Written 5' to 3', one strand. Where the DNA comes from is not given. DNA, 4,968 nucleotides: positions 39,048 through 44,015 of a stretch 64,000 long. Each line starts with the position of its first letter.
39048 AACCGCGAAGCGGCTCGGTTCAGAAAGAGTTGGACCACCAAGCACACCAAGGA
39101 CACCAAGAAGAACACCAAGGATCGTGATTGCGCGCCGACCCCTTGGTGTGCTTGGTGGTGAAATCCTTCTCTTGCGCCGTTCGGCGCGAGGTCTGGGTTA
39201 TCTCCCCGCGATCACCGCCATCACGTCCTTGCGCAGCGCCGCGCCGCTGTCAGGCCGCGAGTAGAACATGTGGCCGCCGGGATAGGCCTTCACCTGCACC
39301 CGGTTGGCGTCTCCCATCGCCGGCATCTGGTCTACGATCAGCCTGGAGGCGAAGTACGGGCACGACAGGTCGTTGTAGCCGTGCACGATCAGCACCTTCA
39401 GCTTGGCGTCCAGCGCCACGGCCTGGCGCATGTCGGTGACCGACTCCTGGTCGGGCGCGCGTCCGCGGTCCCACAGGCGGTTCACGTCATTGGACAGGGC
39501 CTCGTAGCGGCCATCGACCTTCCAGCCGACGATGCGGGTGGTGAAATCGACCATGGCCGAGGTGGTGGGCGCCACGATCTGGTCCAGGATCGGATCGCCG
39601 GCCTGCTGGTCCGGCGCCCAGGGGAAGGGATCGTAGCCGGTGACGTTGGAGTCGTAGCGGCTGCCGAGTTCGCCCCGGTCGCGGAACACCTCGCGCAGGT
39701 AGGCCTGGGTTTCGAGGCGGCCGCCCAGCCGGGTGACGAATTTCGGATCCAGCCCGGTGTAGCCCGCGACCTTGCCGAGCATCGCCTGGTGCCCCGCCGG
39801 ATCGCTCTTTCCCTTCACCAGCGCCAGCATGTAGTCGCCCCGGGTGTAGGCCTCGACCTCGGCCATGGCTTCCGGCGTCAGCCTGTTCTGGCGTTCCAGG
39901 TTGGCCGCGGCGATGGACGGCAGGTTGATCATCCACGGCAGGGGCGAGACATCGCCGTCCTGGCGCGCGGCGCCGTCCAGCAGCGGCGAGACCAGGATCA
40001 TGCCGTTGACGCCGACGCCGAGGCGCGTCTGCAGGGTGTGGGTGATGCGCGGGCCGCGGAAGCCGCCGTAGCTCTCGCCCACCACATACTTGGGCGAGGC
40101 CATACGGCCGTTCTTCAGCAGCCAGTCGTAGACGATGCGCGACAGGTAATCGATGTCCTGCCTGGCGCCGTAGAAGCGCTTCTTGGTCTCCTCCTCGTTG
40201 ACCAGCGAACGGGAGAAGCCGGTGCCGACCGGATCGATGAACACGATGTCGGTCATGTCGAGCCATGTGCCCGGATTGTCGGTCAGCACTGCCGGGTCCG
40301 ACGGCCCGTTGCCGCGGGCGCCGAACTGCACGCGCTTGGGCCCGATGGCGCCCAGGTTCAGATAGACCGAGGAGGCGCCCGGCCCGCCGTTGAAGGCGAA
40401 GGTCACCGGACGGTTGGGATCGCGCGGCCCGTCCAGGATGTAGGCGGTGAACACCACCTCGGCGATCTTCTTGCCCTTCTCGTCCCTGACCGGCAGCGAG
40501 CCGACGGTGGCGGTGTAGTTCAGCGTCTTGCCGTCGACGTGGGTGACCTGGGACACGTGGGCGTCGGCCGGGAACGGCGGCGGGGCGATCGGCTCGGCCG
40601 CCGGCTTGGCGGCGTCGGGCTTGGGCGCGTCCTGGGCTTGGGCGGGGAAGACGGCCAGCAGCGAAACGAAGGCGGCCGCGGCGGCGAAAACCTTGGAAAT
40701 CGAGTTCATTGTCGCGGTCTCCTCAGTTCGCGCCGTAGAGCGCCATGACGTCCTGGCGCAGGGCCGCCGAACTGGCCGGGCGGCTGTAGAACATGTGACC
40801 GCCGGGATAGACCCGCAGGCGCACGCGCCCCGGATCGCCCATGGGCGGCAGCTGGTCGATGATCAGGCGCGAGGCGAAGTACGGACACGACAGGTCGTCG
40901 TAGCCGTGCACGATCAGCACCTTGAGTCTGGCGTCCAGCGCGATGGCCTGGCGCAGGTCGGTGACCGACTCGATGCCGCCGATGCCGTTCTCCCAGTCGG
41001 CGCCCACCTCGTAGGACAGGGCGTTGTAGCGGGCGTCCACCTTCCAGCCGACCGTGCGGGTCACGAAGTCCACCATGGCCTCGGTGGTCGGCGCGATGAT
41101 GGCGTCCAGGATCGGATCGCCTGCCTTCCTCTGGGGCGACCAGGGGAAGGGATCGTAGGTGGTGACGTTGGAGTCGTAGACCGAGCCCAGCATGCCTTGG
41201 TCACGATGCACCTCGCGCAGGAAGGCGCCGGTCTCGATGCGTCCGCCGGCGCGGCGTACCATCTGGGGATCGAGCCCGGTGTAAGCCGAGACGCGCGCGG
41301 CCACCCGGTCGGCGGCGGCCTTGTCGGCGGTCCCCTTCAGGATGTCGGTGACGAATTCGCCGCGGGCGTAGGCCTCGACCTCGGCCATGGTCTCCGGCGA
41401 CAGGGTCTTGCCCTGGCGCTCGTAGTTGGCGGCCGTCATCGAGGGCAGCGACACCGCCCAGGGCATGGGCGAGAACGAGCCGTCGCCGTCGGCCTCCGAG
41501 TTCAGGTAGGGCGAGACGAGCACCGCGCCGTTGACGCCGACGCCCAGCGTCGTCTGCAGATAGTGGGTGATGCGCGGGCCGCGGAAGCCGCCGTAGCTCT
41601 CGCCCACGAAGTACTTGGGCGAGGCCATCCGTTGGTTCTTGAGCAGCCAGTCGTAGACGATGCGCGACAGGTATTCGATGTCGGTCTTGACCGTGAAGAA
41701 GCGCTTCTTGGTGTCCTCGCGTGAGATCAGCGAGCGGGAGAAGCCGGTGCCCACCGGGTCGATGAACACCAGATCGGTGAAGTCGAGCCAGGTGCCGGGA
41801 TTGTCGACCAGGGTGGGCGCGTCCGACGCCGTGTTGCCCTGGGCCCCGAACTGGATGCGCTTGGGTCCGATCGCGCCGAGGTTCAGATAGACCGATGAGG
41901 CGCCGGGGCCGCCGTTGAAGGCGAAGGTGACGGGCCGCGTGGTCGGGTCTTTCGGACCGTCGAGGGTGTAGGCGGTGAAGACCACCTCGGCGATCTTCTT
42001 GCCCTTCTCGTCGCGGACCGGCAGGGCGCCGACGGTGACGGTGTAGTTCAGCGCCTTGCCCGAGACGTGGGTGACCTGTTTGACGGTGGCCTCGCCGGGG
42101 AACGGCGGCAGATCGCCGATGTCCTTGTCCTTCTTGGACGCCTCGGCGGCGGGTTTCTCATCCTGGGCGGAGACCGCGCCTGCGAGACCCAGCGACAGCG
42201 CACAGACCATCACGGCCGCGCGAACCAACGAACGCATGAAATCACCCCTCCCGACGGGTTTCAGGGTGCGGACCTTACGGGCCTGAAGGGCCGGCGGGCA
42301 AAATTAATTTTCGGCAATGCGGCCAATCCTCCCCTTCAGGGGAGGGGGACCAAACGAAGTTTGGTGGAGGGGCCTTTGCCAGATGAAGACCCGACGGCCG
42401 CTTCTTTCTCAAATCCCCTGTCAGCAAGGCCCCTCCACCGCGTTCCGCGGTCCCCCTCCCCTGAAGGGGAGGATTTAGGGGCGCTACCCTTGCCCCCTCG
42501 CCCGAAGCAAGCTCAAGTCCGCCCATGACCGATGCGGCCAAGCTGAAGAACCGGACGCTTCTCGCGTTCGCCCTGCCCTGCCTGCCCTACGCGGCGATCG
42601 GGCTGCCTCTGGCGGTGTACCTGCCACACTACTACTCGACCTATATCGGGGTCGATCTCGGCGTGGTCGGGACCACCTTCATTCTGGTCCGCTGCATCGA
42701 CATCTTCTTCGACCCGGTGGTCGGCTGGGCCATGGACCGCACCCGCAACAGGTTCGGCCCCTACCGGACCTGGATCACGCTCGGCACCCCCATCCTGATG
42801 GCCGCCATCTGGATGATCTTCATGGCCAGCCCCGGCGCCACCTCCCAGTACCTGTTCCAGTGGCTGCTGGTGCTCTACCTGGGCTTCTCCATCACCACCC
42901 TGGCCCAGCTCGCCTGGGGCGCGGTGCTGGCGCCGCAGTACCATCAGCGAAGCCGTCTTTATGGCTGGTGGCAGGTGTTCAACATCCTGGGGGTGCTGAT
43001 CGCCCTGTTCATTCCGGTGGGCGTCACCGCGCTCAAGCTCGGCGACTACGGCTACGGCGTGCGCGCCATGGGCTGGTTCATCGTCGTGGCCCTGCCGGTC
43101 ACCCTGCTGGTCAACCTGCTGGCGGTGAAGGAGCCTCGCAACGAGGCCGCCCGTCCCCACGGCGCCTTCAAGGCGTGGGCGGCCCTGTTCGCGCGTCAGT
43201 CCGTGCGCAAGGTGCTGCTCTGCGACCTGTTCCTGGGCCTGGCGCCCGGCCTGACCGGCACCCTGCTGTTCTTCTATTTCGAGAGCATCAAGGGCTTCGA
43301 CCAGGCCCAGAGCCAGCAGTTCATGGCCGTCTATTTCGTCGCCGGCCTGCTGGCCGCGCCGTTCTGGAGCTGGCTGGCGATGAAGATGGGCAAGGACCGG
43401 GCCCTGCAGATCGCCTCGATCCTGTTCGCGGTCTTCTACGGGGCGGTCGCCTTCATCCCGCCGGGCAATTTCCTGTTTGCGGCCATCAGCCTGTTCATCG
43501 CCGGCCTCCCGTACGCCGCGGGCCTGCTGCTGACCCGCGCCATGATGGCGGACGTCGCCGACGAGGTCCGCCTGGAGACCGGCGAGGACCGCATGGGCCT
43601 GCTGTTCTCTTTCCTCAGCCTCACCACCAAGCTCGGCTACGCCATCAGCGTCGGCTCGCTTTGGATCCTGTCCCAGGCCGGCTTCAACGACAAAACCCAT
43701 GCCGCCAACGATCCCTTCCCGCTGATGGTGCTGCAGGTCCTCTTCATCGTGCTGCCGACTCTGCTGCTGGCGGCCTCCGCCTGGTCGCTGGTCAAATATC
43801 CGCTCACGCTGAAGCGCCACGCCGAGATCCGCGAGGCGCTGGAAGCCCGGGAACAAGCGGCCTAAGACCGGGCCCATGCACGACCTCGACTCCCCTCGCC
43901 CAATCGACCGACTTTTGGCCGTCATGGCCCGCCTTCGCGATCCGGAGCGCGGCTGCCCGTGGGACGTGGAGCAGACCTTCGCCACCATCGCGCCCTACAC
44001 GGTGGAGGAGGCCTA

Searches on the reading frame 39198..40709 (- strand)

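Call 75: search_protein_families(library=pfam, proteins=[window:39198-40709:-], max_evalue=0.00001)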
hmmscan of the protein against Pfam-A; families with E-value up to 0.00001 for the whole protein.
window:39198-40709:- (503 aa): 1 family
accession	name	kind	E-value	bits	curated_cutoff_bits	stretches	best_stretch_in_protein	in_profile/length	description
PF00450.28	Peptidase_S10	-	1.5e-20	74.4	21.9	1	98-230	37-161/420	Serine carboxypeptidase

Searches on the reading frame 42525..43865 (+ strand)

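Call 75: search_protein_families(library=pfam, proteins=[window:42525-43865:+], max_evalue=0.00001)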
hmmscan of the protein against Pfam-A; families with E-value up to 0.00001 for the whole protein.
window:42525-43865:+ (446 aa): 3 families
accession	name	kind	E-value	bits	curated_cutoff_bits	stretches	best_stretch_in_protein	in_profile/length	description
PF13347.12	MFS_2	-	3.5e-69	233.8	27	1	15-428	2-426/427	MFS/sugar transport protein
PF07690.21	MFS_1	-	1.9e-22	80.1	33.4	2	30-375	16-346/347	Major Facilitator Superfamily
PF12832.13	MFS_1_like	-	9.9e-07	28.6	25.2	0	251-336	25-111/373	MFS_1 like family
